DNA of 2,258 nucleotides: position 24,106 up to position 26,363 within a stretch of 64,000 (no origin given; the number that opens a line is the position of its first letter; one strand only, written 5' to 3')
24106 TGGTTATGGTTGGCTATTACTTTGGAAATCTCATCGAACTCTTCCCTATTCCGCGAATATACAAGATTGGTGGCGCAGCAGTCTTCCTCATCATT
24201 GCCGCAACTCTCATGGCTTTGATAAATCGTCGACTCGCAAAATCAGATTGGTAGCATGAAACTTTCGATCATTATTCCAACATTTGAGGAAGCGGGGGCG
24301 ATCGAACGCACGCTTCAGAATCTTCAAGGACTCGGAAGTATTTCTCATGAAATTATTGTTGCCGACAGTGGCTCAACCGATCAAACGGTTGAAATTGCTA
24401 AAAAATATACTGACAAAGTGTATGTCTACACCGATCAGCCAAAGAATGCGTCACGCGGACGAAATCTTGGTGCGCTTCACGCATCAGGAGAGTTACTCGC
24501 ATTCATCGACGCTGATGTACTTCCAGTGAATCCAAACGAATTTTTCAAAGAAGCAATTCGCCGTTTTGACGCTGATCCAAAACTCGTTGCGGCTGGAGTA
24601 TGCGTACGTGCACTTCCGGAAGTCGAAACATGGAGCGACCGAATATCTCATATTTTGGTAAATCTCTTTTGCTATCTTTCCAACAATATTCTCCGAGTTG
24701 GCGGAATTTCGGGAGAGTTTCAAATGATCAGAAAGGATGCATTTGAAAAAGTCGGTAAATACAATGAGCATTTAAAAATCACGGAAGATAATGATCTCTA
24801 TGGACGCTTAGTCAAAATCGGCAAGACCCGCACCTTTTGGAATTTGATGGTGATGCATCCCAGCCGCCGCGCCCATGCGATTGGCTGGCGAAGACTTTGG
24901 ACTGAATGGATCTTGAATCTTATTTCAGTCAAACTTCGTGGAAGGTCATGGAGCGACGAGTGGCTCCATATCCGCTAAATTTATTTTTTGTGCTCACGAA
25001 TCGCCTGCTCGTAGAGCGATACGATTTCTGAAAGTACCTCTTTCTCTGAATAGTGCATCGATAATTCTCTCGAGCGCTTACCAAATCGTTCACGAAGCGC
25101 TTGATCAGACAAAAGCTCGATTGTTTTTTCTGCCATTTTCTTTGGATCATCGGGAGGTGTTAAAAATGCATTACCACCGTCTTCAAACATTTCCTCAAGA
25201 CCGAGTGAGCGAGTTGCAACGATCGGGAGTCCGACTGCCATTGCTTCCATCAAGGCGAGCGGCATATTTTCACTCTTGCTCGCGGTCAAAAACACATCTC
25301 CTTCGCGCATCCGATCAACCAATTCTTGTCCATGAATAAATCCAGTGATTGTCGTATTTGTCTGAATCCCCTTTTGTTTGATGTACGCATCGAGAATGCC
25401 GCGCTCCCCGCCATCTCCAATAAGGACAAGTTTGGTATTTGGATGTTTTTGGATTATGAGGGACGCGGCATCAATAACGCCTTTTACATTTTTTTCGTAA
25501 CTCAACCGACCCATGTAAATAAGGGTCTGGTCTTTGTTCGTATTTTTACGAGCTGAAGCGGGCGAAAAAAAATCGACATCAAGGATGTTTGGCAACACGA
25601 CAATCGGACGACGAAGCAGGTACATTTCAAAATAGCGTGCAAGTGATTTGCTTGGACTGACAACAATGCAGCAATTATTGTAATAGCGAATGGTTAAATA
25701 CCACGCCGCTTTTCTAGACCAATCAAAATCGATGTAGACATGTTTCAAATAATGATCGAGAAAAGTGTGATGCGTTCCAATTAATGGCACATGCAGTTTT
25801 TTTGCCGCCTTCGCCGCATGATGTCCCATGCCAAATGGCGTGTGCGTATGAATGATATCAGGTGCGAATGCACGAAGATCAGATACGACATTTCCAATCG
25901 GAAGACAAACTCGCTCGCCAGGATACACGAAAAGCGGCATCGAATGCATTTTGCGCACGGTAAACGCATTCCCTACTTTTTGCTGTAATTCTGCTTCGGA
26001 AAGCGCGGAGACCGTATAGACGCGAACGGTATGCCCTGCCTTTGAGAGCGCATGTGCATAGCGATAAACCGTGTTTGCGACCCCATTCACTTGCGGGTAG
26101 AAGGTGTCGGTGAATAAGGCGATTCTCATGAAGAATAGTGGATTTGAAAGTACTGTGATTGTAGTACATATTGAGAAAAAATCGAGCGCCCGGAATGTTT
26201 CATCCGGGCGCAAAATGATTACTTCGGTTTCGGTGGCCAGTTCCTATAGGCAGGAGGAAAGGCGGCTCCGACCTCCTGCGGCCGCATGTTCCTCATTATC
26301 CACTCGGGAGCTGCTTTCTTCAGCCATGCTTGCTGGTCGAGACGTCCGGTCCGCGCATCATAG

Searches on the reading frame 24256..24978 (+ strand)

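Call 21: search_protein_families(library=pfam, proteins=[window:24256-24978:+], max_evalue=0.01)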
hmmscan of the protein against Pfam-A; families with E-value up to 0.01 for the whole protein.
window:24256-24978:+ (240 aa): 5 families
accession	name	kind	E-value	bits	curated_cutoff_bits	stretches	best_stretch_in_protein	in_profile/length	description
PF00535.33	Glycos_transf_2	-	1.8e-24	87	23.3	1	4-166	1-167/168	Glycosyl transferase family 2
PF10111.15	Glyco_tranf_2_2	-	1.3e-11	45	27.3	1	4-89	1-93/276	Glycosyltransferase like family 2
PF13641.12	Glyco_tranf_2_3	-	3.5e-08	34.2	27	1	3-187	3-196/230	Glycosyltransferase like family 2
PF13632.12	Glyco_trans_2_3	-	0.00014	22.2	27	1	82-221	3-142/198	Glycosyl transferase family group 2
PF13704.12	Glyco_tranf_2_4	-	0.00037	21.4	27.5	1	11-91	2-85/98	Glycosyl transferase family 2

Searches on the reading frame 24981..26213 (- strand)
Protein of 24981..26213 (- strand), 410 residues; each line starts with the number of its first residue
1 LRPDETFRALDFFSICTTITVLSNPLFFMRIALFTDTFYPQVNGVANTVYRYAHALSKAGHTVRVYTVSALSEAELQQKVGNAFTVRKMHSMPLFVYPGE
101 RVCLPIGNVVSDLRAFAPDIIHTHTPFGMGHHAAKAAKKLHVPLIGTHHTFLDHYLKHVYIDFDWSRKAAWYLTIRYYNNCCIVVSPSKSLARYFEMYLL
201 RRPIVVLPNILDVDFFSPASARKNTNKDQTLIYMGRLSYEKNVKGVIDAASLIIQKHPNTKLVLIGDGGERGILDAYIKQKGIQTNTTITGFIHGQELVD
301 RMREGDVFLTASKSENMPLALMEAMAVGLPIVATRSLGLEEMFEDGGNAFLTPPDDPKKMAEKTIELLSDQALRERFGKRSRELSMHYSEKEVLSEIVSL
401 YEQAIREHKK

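Call 21: search_protein_families(library=pfam, proteins=[window:24981-26213:-], max_evalue=0.01)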
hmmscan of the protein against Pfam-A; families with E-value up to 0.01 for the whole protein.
window:24981-26213:- (410 aa): 7 families
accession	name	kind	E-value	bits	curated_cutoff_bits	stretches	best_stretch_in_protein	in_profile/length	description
PF00534.26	Glycos_transf_1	-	9.3e-40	136.4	26.4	1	225-383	12-171/172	Glycosyl transferases group 1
PF13692.12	Glyco_trans_1_4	-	7.9e-33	114.2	27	1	229-370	2-142/142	Glycosyl transferases group 1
PF13439.12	Glyco_transf_4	-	1.3e-27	97.4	28.5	1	42-214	1-169/170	Glycosyltransferase Family 4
PF13579.12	Glyco_trans_4_4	-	1.2e-14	55.4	29.7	1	43-209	1-157/158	Glycosyl transferase 4-like domain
PF13524.12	Glyco_trans_1_2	-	2e-09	37.9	25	1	259-383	14-127/144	Glycosyl transferase-like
PF20706.3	GT4-conflict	-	2.5e-08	33.8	26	1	38-346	7-323/385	Family 4 Glycosyltransferase in conflict systems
PF13477.12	Glyco_trans_4_2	-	1.5e-05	25.6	23.4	1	49-149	13-107/139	Glycosyl transferase 4-like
